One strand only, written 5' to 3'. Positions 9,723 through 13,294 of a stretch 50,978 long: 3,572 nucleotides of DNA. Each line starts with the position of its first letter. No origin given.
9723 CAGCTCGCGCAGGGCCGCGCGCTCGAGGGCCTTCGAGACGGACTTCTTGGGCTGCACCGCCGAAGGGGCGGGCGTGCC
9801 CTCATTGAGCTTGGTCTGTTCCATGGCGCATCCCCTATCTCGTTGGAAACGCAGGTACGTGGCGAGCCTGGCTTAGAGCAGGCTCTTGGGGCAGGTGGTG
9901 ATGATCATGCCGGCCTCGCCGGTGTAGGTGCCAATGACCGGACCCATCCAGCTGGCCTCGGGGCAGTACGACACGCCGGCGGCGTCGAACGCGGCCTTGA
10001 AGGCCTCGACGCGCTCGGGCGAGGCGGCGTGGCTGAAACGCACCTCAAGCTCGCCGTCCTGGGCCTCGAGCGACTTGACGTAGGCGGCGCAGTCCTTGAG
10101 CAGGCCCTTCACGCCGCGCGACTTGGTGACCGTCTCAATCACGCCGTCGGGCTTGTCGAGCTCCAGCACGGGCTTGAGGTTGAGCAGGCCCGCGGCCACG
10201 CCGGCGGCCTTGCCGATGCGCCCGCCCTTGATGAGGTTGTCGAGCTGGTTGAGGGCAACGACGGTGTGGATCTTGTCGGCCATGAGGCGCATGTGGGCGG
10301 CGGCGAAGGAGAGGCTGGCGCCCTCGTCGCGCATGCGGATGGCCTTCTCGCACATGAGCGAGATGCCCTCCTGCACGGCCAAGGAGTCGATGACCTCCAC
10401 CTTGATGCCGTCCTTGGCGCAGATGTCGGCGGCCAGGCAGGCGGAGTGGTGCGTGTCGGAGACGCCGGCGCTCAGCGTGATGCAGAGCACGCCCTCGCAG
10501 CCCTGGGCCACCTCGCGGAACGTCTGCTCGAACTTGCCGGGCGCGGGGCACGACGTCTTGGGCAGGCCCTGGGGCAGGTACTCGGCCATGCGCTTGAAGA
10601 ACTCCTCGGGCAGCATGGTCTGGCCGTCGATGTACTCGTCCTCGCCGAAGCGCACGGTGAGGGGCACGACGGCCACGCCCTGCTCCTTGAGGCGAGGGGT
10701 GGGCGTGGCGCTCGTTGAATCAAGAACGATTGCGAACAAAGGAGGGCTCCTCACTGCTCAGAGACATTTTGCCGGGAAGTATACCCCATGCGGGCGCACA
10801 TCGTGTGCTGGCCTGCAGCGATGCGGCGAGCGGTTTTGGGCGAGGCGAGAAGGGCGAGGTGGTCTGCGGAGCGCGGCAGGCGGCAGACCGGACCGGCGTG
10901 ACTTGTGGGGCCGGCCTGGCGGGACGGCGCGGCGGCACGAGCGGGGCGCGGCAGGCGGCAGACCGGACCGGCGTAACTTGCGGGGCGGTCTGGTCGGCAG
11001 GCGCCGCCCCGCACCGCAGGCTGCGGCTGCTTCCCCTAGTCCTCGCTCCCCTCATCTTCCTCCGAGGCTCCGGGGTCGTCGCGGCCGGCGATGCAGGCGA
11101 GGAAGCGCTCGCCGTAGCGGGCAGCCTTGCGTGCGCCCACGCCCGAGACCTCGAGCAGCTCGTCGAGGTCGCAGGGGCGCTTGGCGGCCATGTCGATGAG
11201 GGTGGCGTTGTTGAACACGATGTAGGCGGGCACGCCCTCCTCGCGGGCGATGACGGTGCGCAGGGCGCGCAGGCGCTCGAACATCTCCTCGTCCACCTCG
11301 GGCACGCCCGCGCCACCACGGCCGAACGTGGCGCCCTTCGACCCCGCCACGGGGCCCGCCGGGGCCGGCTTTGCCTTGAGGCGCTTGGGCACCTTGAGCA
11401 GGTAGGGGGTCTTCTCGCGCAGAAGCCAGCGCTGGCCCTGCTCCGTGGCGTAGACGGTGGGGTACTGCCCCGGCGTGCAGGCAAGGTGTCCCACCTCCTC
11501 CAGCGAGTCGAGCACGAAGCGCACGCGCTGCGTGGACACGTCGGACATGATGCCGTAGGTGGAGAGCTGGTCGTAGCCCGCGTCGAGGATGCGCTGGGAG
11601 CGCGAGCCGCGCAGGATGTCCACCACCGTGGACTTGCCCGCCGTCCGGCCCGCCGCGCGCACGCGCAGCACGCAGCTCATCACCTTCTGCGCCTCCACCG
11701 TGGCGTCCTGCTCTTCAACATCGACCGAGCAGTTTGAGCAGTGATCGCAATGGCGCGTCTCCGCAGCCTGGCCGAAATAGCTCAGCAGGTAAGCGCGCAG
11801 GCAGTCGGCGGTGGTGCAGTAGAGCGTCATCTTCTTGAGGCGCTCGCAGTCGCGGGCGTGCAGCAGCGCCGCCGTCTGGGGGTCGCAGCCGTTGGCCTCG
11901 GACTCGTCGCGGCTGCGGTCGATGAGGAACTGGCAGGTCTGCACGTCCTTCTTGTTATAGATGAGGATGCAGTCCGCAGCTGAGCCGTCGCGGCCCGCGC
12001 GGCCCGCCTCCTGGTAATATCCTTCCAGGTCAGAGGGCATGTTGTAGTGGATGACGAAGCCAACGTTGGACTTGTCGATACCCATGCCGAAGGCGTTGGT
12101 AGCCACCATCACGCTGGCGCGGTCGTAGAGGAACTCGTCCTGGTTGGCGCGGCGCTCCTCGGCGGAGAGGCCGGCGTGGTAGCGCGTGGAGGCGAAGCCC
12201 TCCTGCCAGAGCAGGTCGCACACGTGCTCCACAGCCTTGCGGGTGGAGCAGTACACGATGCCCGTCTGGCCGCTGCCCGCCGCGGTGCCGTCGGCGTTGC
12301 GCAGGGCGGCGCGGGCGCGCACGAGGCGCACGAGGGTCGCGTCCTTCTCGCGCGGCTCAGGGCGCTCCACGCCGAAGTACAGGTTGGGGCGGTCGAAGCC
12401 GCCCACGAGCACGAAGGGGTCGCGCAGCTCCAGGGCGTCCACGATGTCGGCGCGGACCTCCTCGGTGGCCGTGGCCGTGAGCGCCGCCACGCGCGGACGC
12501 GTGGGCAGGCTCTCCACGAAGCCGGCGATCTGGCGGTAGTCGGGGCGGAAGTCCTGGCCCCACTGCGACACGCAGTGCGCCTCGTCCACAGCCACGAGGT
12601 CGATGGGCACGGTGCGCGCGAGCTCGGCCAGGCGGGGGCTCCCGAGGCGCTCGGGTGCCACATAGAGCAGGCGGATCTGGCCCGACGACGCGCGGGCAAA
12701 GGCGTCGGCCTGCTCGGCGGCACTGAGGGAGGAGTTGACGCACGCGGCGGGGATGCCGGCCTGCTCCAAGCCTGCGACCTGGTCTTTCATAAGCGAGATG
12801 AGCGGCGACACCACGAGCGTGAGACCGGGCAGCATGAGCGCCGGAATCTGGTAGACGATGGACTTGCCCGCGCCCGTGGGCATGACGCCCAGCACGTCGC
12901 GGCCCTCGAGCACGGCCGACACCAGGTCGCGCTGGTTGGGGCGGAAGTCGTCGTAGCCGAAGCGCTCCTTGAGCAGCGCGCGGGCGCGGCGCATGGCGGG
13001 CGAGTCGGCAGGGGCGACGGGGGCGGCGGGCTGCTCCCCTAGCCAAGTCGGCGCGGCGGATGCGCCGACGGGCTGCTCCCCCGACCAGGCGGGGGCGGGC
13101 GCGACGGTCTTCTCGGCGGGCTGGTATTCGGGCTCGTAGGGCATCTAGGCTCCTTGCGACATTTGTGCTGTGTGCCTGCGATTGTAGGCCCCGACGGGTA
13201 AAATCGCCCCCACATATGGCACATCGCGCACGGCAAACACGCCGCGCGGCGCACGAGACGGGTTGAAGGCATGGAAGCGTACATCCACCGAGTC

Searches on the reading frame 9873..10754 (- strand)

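Call 65: search_protein_families(library=pfam, proteins=[window:9873-10754:-], max_evalue=0.001)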
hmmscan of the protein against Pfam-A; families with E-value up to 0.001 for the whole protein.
window:9873-10754:- (293 aa): 1 family
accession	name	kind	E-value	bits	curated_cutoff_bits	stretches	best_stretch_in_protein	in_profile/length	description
PF02645.21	DegV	-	8.7e-64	216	27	1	7-281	2-271/280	Uncharacterised protein, DegV family COG1307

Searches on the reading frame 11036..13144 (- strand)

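Call 65: search_protein_families(library=pfam, proteins=[window:11036-13144:-], max_evalue=0.001)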
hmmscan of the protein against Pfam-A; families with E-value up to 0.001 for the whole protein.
window:11036-13144:- (702 aa): 5 families
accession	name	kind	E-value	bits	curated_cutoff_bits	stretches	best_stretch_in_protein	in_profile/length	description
PF00270.35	DEAD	-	1.5e-26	93.5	26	1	68-230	1-164/167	DEAD/DEAH box helicase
PF00570.28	HRDC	-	1.1e-23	83.4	23.8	1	619-685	2-68/68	HRDC domain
PF09382.16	RQC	-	4.1e-23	81.8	23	1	476-588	2-110/114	RQC domain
PF00271.37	Helicase_C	-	8.8e-23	81.1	23.5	1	291-387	14-110/110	Helicase conserved C-terminal domain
PF16124.10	RecQ_Zn_bind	-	3.1e-12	47.5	25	1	399-472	2-65/66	RecQ zinc-binding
